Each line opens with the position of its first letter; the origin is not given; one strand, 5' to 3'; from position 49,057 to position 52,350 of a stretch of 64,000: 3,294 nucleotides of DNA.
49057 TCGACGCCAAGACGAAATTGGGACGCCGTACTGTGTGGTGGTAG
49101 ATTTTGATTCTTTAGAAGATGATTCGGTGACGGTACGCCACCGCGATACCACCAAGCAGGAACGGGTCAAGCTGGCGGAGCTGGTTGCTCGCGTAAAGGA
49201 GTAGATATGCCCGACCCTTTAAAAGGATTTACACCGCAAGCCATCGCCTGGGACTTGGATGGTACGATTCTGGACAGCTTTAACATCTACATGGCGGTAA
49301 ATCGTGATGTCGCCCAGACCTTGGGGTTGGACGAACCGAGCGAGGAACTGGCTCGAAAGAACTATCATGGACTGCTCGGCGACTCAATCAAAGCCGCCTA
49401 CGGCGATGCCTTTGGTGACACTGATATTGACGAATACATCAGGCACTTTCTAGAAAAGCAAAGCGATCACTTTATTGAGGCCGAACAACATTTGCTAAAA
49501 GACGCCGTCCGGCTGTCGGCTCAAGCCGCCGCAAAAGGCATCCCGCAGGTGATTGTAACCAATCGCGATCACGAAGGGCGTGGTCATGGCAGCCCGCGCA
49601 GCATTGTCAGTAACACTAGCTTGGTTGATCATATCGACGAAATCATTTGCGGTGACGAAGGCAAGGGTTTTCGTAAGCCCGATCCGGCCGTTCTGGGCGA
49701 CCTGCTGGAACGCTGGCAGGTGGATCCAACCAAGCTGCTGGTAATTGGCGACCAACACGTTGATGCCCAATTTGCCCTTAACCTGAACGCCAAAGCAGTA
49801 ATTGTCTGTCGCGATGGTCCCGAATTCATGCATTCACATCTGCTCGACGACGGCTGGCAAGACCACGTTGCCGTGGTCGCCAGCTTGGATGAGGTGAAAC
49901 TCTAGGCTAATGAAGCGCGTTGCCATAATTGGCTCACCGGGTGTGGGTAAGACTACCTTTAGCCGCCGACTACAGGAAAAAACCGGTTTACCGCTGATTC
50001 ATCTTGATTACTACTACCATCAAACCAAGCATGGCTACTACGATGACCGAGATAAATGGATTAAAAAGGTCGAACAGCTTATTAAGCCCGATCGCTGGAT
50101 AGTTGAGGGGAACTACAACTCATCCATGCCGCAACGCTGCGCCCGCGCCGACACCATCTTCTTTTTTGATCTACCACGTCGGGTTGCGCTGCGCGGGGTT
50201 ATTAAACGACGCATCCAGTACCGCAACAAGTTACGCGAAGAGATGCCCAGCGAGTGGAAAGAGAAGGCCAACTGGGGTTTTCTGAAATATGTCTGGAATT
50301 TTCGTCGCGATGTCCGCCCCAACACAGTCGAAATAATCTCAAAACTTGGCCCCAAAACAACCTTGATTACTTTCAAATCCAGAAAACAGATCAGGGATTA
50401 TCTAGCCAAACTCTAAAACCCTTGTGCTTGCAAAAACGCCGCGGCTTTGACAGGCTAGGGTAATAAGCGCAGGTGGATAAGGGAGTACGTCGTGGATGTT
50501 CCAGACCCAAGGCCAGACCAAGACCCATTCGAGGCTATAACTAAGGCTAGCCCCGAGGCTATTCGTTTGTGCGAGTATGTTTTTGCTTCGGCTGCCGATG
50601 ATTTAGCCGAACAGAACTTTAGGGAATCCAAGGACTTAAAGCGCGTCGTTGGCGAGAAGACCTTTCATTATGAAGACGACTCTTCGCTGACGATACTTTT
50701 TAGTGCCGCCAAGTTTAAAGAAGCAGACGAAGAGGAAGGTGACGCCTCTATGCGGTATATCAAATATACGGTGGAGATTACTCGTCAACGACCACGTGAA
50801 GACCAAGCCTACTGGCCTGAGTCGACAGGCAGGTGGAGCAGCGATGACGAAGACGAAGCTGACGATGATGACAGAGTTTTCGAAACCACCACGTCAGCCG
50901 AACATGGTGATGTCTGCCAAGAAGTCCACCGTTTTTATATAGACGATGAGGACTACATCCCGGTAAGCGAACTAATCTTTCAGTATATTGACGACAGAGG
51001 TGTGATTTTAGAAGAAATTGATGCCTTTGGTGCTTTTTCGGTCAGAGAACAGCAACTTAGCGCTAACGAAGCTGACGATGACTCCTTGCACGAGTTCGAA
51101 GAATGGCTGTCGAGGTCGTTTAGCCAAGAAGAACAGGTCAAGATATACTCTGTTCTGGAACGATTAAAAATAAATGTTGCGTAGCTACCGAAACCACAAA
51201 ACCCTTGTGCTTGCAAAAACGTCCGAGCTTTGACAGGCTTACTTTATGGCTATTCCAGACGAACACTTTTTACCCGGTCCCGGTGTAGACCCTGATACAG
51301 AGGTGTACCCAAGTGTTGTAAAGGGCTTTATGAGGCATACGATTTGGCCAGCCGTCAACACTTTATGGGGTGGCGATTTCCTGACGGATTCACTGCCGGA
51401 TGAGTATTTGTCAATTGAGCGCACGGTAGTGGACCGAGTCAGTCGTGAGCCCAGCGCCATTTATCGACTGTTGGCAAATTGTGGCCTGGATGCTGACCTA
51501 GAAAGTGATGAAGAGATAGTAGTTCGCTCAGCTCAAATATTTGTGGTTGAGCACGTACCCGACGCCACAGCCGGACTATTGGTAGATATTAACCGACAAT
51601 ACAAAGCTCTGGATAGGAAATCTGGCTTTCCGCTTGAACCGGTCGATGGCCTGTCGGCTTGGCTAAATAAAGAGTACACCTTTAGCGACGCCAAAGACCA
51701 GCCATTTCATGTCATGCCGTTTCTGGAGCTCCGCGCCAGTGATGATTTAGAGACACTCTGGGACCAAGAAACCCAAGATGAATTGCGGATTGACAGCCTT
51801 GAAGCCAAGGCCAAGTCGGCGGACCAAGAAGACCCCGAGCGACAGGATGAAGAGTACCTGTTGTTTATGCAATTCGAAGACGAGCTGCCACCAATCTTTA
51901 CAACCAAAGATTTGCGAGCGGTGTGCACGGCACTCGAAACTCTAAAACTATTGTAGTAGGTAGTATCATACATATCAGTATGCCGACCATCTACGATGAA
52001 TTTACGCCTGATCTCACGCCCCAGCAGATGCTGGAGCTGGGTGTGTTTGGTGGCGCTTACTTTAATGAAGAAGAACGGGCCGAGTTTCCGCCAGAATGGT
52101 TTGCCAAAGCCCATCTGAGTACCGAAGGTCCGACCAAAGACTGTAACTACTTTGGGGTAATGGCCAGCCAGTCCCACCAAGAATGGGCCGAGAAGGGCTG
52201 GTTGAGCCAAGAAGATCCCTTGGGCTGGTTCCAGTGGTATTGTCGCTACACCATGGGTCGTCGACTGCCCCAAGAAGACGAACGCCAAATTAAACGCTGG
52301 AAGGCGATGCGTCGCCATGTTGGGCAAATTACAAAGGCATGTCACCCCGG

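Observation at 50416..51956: Two tandem, extremely acidic orphan paralogs, each preceded by a conserved 42-nt hairpin motif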

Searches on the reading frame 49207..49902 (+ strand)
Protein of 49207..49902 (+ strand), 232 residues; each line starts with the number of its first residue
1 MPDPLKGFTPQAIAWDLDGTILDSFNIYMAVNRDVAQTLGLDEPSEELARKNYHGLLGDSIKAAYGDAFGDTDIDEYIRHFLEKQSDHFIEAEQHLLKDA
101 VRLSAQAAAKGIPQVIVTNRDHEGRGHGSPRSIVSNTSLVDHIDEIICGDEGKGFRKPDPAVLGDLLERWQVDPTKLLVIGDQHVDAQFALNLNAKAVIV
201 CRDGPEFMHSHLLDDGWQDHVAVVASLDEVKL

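Call 7: search_protein_families(library=pfam, proteins=[window:49207-49902:+], max_evalue=1)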
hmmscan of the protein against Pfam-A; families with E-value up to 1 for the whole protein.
window:49207-49902:+ (232 aa): 8 families
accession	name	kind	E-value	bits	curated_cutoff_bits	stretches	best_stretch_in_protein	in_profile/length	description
PF13419.12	HAD_2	-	1.4e-18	68.1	23.8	1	13-200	1-178/178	Haloacid dehalogenase-like hydrolase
PF00702.32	Hydrolase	-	1.1e-16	62.2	26.4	1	11-192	2-189/191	haloacid dehalogenase-like hydrolase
PF12710.13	HAD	-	3.4e-07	31.3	27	1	13-190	1-188/189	haloacid dehalogenase-like hydrolase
PF13242.12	Hydrolase_like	-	1.3e-06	28.6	22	1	155-201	2-49/75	HAD-hyrolase-like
PF05116.19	S6PP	-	0.0014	18.7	20.3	1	166-219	173-225/247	Sucrose-6F-phosphate phosphohydrolase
PF03767.20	Acid_phosphat_B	-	0.048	13.6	27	0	9-28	76-95/230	HAD superfamily, subfamily IIIB (Acid phosphatase)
PF08282.18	Hydrolase_3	-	0.093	12.9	20.9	0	13-28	1-16/255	haloacid dehalogenase-like hydrolase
PF10418.14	DHODB_Fe-S_bind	-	0.26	11.5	23.9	1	197-209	25-37/41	Iron-sulfur cluster binding domain of dihydroorotate dehydrogenase B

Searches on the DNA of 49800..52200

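Call 15: search_rna_families(source=window, start=49800, end=52200, threshold=evalue, max_evalue=10)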
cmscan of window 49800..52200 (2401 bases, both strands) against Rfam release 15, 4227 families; matches with E-value up to 10: 4.
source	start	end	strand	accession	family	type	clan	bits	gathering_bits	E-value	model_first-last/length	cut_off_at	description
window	50855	50898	-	RF01059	mir-598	Gene; miRNA;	-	18.5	69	2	1-80/80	no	mir-598 microRNA precursor family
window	50840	50885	+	RF01273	sR34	Gene; snRNA; snoRNA; CD-box;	-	17.3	40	5.1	1-54/54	no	Small nucleolar RNA sR34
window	50682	50723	+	RF00572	SNORD66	Gene; snRNA; snoRNA; CD-box;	-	16.1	32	4.4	1-76/76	no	Small nucleolar RNA SNORD66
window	50663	50692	+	RF01274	sR45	Gene; snRNA; snoRNA; CD-box;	-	14.9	40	7.1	1-55/55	no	Small nucleolar RNA sR45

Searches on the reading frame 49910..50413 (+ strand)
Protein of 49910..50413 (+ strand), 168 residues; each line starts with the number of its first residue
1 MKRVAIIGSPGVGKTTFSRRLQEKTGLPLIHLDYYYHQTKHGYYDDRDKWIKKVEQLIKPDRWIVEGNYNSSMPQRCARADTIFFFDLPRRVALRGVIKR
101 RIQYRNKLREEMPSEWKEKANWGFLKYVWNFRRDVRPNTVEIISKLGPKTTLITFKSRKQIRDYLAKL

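Call 7: search_protein_families(library=pfam, proteins=[window:49910-50413:+], max_evalue=1)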
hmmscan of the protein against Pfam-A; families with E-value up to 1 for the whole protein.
window:49910-50413:+ (168 aa): 20 families
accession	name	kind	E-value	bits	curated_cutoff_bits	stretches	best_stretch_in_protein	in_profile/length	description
PF13238.12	AAA_18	-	5.4e-06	27.3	29.4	1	4-54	1-63/128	AAA domain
PF13521.12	AAA_28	-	2.2e-05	25.2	27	1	3-87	1-80/164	AAA domain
PF13671.12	AAA_33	-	5e-05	24.1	27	1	5-55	3-52/143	AAA domain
PF13207.12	AAA_17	-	0.00036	21.3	27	1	8-31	2-25/136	AAA domain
PF13479.12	AAA_24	-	0.0021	18.3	27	1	2-23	3-23/195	AAA domain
PF00004.35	AAA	-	0.0076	17.1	21.2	1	5-52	2-47/131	ATPase family associated with various cellular activities (AAA)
PF13401.12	AAA_22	-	0.012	16.4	27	1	4-30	8-37/130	AAA domain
PF01745.22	IPT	-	0.013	15.3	20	1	4-67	4-69/233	Isopentenyl transferase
PF10662.15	PduV-EutP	-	0.015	15.5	21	1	1-24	1-24/143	Ethanolamine utilisation - propanediol utilisation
PF20720.3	nSTAND3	-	0.025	14.7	27.2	1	4-22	20-38/155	Novel STAND NTPase 3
PF07728.20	AAA_5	-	0.034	14.6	22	1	4-26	2-25/139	AAA domain (dynein-related subfamily)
PF01926.29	MMR_HSR1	-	0.036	14.6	21.9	1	3-24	1-22/113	50S ribosome-binding GTPase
PF00910.28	RNA_helicase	-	0.038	14.9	21.5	1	5-29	2-26/105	RNA helicase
PF08477.19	Roc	-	0.046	14.4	27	1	3-25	1-23/119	Ras of Complex, Roc, domain of DAPkinase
PF01202.28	SKI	-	0.048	14.2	22.1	1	10-39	1-30/159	Shikimate kinase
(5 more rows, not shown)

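Call 34: search_protein_families(library=phrogs, proteins=[window:49910-50413:+], max_evalue=1)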
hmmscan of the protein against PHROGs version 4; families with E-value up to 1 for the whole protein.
window:49910-50413:+ (168 aa): 16 families
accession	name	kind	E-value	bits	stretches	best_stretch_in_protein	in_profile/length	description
phrog_2107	-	other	7.7e-05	23.4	1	1-40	3-42/201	thymidylate kinase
phrog_3757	-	unknown function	0.00038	20.9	1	3-34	128-159/367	-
phrog_4339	-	unknown function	0.0018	18.5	1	6-66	56-119/552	-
phrog_8638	-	unknown function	0.0056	16.3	1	2-34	306-338/568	-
phrog_761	-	other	0.018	15.7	1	2-28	20-46/362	thymidylate kinase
phrog_168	-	DNA, RNA and nucleotide metabolism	0.021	15.5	1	2-41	43-77/314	clamp loader of DNA polymerase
phrog_10255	-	other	0.037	14.8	1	1-28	1-28/230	kinase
phrog_11838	-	DNA, RNA and nucleotide metabolism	0.047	13.8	1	4-32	43-71/420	clamp loader of DNA polymerase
phrog_2071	-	other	0.051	14.3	1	5-50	20-63/282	ATPase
phrog_296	-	integration and excision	0.065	12.9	1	4-34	321-351/626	DNA transposition protein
phrog_139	-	other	0.07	13.5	1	1-25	83-107/342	deoxynucleoside monophosphate kinase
phrog_124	-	DNA, RNA and nucleotide metabolism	0.08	13.3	1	2-28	44-66/382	Sak4-like ssDNA annealing protein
phrog_1815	-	other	0.096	13.9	1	4-30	6-32/197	guanylate kinase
phrog_10401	-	other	0.14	11.8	1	3-33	462-492/667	ATPase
phrog_3462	-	moron, auxiliary metabolic gene and host takeover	0.17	12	1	1-26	166-191/346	nicotinamide-nucleotide adenylyltransferase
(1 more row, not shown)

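Call 35: search_protein_families(library=padloc, proteins=[window:49910-50413:+], max_evalue=1)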
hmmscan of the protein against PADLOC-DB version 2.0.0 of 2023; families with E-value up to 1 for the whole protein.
window:49910-50413:+ (168 aa): 5 families
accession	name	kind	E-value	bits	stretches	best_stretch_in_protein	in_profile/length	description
PDLC04140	mad8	-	0.0056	14.2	1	3-105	29-114/314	mads_8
PDLC04232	IetA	-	0.0065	13.9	1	2-34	117-149/330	-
PDLC02196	IetA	-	0.0075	13.7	1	3-30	124-151/374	-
PDLC00915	TRIP13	-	0.0075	13.7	1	5-25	67-87/302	TRIP13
PDLC02195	IetA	-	0.019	12.3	1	6-30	142-166/395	-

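Call 68: search_protein_families(library=ncbifam, proteins=[window:49910-50413:+], max_evalue=0.1)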
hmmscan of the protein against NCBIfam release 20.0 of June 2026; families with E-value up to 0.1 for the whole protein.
window:49910-50413:+ (168 aa): 29 families (the best 25 are shown)
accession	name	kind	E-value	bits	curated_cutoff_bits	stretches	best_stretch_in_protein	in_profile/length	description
NF005994.0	PRK08118.1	equivalog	2.8e-47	160.9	215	1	1-167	1-166/172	DNA topology modulation protein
NF005576.0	PRK07261.1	equivalog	2.3e-26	92.6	224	1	3-167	2-166/171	DNA topology modulation protein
NF004861.0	PRK06217.1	equivalog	8.9e-08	31.7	203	1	1-111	1-116/183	hypothetical protein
NF003012.0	PRK03839.1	equivalog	6.1e-06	26.3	152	1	3-47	2-46/180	putative kinase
NF001386.0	PRK00279.2-4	equivalog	6.3e-06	25.9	256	1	3-70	4-73/220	adenylate kinase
TIGR00152.1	TIGR00152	equivalog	9.9e-05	22.3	65.55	1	4-39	2-37/188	dephospho-CoA kinase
NF010555.0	PRK13949.1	equivalog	0.00012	22.2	180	1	1-38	1-38/175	shikimate kinase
NF004018.0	PRK05480.1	equivalog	0.00014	21.4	180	1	4-49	9-57/210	uridine kinase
TIGR00235.1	udk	equivalog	0.0014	18.3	220.3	1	4-47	9-55/207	uridine kinase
TIGR01351.1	adk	subfamily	0.0015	18.2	168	1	4-30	2-28/212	adenylate kinase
NF005115.0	PRK06547.1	equivalog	0.0019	17.6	173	1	4-36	18-51/172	hypothetical protein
NF006743.0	PRK09270.1-2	equivalog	0.0039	16.3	227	1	5-26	32-53/217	nucleoside/nucleotide kinase family protein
NF006015.0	PRK08154.1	subfamily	0.0083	15.3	204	1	2-34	137-169/314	anaerobic benzoate catabolism transcriptional regulator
NF001381.0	PRK00279.1-3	equivalog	0.011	15.5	187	1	3-30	2-29/188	adenylate kinase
TIGR00390.1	hslU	equivalog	0.016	14.1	362.45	1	2-34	48-80/441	ATP-dependent protease ATPase subunit HslU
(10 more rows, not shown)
